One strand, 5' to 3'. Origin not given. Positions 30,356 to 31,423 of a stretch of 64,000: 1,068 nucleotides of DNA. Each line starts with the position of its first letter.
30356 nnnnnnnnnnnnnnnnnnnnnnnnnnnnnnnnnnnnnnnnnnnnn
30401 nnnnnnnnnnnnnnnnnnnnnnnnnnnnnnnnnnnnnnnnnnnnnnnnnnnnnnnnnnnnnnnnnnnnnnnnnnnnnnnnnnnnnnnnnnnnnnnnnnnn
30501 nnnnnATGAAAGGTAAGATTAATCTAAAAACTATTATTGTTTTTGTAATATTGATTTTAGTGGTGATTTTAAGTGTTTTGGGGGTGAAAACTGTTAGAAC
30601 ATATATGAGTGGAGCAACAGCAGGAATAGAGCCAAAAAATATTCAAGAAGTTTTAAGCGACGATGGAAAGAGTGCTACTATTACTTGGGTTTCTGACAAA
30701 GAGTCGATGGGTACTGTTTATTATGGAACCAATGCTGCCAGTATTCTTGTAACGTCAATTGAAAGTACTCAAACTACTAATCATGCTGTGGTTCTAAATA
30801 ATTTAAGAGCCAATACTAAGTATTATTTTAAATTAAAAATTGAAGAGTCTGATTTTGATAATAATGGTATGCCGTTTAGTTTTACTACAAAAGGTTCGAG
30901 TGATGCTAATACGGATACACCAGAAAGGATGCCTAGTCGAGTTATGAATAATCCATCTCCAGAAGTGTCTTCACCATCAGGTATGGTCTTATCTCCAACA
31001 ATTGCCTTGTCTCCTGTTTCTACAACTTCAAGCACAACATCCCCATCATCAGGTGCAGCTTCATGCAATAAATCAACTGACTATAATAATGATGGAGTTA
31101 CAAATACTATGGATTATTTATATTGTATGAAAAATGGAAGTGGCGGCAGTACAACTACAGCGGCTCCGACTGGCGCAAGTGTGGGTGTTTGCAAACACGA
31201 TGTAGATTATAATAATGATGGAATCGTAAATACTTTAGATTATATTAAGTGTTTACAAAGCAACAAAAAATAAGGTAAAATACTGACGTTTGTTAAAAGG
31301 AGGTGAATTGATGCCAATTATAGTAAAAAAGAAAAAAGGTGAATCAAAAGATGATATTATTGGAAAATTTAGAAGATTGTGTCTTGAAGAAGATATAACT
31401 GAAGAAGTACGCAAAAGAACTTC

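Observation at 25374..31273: Five-gene operon of secreted/anchored proteins built from cohesin-like and dockerin-like modules (cellulosome-style surface assembly without any glycoside hydrolases)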

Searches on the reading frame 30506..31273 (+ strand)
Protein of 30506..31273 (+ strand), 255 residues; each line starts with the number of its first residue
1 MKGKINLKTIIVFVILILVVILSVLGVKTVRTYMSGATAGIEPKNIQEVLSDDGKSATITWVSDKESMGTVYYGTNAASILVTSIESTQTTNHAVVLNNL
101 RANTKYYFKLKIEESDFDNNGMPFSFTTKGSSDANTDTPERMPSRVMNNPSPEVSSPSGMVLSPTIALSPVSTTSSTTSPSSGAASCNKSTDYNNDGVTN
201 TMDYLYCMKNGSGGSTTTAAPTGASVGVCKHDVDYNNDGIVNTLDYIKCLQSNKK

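Call 3: search_protein_families(library=pfam, proteins=[window:30506-31273:+], max_evalue=1)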
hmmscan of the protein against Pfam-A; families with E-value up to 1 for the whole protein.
window:30506-31273:+ (255 aa): 5 families
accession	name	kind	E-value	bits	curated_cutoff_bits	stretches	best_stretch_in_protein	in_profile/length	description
PF16656.11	Pur_ac_phosph_N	-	5.3e-08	33.7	30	1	44-128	2-93/93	Purple acid Phosphatase, N-terminal domain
PF00404.24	Dockerin_1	-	0.0026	18.4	22.9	1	191-246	2-49/57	Dockerin type I domain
PF25814.1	fn3_SORL1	-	0.0026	18.2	27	1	55-112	16-71/90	SORL1-like, fn3 domain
PF09294.16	Interfer-bind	-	0.073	13.8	21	1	71-120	46-92/104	Interferon-alpha/beta receptor, fibronectin type III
PF02412.23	TSP_3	-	0.23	11.6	25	0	187-203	12-26/36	Thrombospondin type 3 repeat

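Call 4: search_protein_families(library=ncbifam, proteins=[window:30506-31273:+], max_evalue=1)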
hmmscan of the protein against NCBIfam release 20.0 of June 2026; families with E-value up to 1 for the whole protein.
window:30506-31273:+ (255 aa): 1 family
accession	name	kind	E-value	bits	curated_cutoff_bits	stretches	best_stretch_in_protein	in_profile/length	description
TIGR02474.1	pec_lyase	equivalog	0.032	13.8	189.8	1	189-253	62-120/295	pectate lyase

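Call 47: search_protein_families(library=pfam, alignment_id=A7, max_evalue=0.1)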
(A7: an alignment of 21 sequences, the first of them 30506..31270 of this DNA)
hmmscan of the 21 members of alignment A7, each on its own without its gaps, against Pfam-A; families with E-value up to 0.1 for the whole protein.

A. member 1, window:30506-31270:+ (255 aa): 4 families
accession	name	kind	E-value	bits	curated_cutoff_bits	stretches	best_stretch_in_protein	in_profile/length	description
PF16656.11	Pur_ac_phosph_N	-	5.3e-08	33.7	30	1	44-128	2-93/93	Purple acid Phosphatase, N-terminal domain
PF00404.24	Dockerin_1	-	0.0026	18.4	22.9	1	191-246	2-49/57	Dockerin type I domain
PF25814.1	fn3_SORL1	-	0.0026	18.2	27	1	55-112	16-71/90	SORL1-like, fn3 domain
PF09294.16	Interfer-bind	-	0.073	13.8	21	0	71-120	46-92/104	Interferon-alpha/beta receptor, fibronectin type III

B. families by the number of members that match (of 21 scanned): 14 families
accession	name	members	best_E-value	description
PF16656.11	Pur_ac_phosph_N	20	5.2e-11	Purple acid Phosphatase, N-terminal domain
PF00404.24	Dockerin_1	20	5e-08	Dockerin type I domain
PF00041.27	fn3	13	0.00059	Fibronectin type III domain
PF25814.1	fn3_SORL1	11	0.00033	SORL1-like, fn3 domain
PF00036.39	EF-hand_1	3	0.0014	EF hand domain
PF13405.12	EF-hand_6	3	0.004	EF-hand domain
PF10342.15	Kre9_KNH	2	0.039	Kre9/KNH-like N-terminal Ig-like domain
PF18705.7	DUF5643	1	0.0082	Family of unknown function (DUF5643)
PF13202.12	EF-hand_5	1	0.012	EF hand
PF16655.11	PhoD_N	1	0.028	PhoD-like phosphatase, N-terminal domain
PF15128.11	T_cell_tran_alt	1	0.033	T-cell leukemia translocation-altered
PF05423.18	Mycobact_memb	1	0.052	Mycobacterium membrane protein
PF20096.4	DUF6486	1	0.07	Family of unknown function (DUF6486)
PF09294.16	Interfer-bind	1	0.073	Interferon-alpha/beta receptor, fibronectin type III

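Call 99: find_related_loci(query=A7, collection=metagenome_contigs, flank=10000)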
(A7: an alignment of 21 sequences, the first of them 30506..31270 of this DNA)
Query A7 (255 aa) in metagenome_contigs; peptide patterns used: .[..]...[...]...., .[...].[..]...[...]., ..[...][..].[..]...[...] (x = any residue, [..] = any of these).
600 stretches matched a pattern (row limit reached: there are more); 150 encode a relative of the query (tblastn E <= 1e-3); the best 80 are kept; 80 distinct loci.
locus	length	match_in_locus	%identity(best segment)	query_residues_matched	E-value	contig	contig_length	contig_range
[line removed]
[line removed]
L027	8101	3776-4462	47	1-254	7e-60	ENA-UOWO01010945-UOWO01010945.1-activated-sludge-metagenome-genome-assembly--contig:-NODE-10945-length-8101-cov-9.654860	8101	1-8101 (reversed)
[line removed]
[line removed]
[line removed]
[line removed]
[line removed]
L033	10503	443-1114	46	2-254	3e-57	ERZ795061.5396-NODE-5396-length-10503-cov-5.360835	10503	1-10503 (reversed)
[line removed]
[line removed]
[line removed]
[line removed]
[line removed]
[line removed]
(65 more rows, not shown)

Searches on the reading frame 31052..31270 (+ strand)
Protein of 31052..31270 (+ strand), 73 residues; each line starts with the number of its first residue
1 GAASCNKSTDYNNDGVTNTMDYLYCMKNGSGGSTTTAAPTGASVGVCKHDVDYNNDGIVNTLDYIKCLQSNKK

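Call 97: search_protein_representatives(protein=window:31052-31270:+)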
Query: 73 residues. Proteins with E-value up to 0.001 (for the whole library): 49; up to 1e-10: 15; up to 1e-30: 0. The best 49 are listed.
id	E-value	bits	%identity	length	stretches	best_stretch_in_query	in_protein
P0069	3.2e-22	93.9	64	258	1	3-72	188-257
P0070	1.2e-18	82.6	45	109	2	4-70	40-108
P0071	6.3e-16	74.0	54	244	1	3-72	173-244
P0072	9.5e-16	73.4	47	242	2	3-70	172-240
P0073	1.7e-15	72.7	48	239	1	2-72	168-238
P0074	4.4e-15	71.3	58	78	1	4-70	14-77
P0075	1.4e-14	69.7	49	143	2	2-69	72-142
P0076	4.2e-14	68.2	23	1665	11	8-70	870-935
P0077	7.1e-14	67.5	44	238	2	1-68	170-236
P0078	2.3e-13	65.9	55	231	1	3-72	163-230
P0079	1.9e-11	59.8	57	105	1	2-70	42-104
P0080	2.3e-11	59.5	56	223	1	3-72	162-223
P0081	2.7e-11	59.3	52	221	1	3-70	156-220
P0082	2.8e-11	59.3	49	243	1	5-71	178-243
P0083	2.8e-11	59.3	50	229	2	3-70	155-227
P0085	3.2e-09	52.8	38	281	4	6-65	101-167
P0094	2.5e-08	49.9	35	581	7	8-65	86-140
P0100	8.1e-08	48.3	38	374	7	16-59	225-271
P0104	2.6e-07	46.7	47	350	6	5-63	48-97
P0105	1.2e-06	44.6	38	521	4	9-69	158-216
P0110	5.7e-05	39.3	37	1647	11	25-51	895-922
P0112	1.4e-04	38.0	56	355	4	7-26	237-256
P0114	5.1e-04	36.3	35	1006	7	2-42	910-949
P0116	6.2e-04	36.0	43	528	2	8-70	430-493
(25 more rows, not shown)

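Call 98: search_protein_families(library=pfam, proteins=[P0076, P0094, P0100, P0104, P0085, P0105, P0110, P0114, P0116, P0112], max_evalue=0.001)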
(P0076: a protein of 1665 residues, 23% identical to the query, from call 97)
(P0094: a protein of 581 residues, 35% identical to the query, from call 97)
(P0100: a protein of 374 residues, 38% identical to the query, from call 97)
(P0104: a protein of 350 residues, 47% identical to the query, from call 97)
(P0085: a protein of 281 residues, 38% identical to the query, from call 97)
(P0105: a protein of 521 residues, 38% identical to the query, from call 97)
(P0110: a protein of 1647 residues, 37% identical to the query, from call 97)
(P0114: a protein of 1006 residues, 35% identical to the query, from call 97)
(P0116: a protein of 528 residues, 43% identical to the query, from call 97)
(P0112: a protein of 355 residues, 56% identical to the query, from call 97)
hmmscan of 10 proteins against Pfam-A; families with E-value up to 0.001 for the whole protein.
P0076 (1665 aa): 1 family
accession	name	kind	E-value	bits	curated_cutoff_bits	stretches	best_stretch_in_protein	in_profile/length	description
PF12297.13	EVC2_like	-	4.9e-07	29.4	25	0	379-400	338-359/429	Ellis van Creveld protein 2 like protein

P0094 (581 aa): 5 families
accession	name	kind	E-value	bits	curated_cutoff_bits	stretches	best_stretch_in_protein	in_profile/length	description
PF00404.24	Dockerin_1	-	1.3e-43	147.4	22.9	4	386-435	3-56/57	Dockerin type I domain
PF00036.39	EF-hand_1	-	1e-08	34.6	25.4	0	53-73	4-24/29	EF hand domain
PF13202.12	EF-hand_5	-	5.5e-06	26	25.9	0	57-73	7-23/25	EF hand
PF13499.12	EF-hand_7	-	0.00012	22.8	30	0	479-539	11-66/67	EF-hand domain pair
PF13405.12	EF-hand_6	-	0.00036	20.5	25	0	54-73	5-24/30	EF-hand domain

P0100 (374 aa): 3 families
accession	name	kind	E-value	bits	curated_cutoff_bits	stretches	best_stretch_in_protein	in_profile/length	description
PF13517.12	FG-GAP_3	-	1.5e-54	182.9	26.9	6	45-110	1-61/61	FG-GAP-like repeat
PF01839.29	FG-GAP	-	2.9e-16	59.4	22.1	1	314-332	3-21/37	FG-GAP repeat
PF20820.2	Fib-H_N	-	0.00033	21.2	27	0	45-69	29-53/73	Fibroin heavy chain, N-terminal domain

P0104 (350 aa): 5 families
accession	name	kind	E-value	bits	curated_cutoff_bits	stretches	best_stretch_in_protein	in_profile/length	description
PF00404.24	Dockerin_1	-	1.5e-64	214.5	22.9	5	224-279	1-56/57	Dockerin type I domain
PF00036.39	EF-hand_1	-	9.3e-12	44.1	25.4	0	328-343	9-24/29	EF hand domain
PF13517.12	FG-GAP_3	-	1.1e-10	42.4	26.9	0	311-337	33-58/61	FG-GAP-like repeat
PF13499.12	EF-hand_7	-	9.8e-08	32.7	30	0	259-309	11-64/67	EF-hand domain pair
PF13202.12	EF-hand_5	-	1.7e-07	30.8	25.9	0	328-344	8-24/25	EF hand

P0085 (281 aa): 4 families
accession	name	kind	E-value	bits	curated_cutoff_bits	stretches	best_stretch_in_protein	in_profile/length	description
PF00404.24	Dockerin_1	-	1.4e-20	73.7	22.9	2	104-166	2-49/57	Dockerin type I domain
PF01839.29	FG-GAP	-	2.1e-09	37.5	22.1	0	71-87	2-18/37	FG-GAP repeat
PF13517.12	FG-GAP_3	-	1.1e-08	36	26.9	0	68-88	40-60/61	FG-GAP-like repeat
PF13202.12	EF-hand_5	-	4.3e-07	29.5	25.9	0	229-244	8-23/25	EF hand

P0105 (521 aa): 4 families
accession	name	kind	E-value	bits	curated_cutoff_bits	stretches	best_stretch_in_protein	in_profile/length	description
PF00404.24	Dockerin_1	-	8.5e-13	48.7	22.9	1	159-213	3-51/57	Dockerin type I domain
PF13405.12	EF-hand_6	-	7.8e-05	22.5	25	0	197-216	8-27/30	EF-hand domain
PF00036.39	EF-hand_1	-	0.00017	21.4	25.4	0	197-215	8-26/29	EF hand domain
PF13499.12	EF-hand_7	-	0.00053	20.7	30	0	257-315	11-63/67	EF-hand domain pair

P0110 (1647 aa): 6 families
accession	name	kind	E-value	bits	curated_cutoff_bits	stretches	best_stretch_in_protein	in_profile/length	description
PF18998.6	Flg_new_2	-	1.1e-105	346.2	23.6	13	1150-1214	4-72/73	Divergent InlB B-repeat domain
PF22352.2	K319L-like_PKD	-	4e-15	56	27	1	314-396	1-84/84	K319L-like, PKD domain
PF09479.16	Flg_new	-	7.9e-15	55.2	27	0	508-543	9-45/65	Listeria-Bacteroides repeat domain (List_Bact_rpt)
PF02585.22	PIG-L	-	2.5e-14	54.3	28.2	1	42-229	1-125/129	GlcNAc-PI de-N-acetylase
PF18911.6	PKD_4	-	0.00013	22.3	27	1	309-358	3-52/85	PKD domain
PF15639.11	Tox-MPTase3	-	0.00046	20.8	25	0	893-967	55-125/131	Metallopeptidase toxin 3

P0114 (1006 aa): 1 family
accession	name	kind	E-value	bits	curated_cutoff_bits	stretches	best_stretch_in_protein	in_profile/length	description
PF00404.24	Dockerin_1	-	8.2e-28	96.8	22.9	4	734-777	2-50/57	Dockerin type I domain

P0116 (528 aa): 2 families
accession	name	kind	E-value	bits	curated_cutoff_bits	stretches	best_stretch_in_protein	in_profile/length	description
PF17957.7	Big_7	-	5.3e-08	33.8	24.1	1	380-450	1-70/70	Bacterial Ig domain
PF00404.24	Dockerin_1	-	0.00016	22.2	22.9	1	474-519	2-52/57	Dockerin type I domain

P0112 (355 aa): 2 families
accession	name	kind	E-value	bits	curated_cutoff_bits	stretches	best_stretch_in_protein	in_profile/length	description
PF00404.24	Dockerin_1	-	8.3e-11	42.4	22.9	1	239-290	2-55/57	Dockerin type I domain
PF01839.29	FG-GAP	-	0.00056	20.2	22.1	0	297-308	7-18/37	FG-GAP repeat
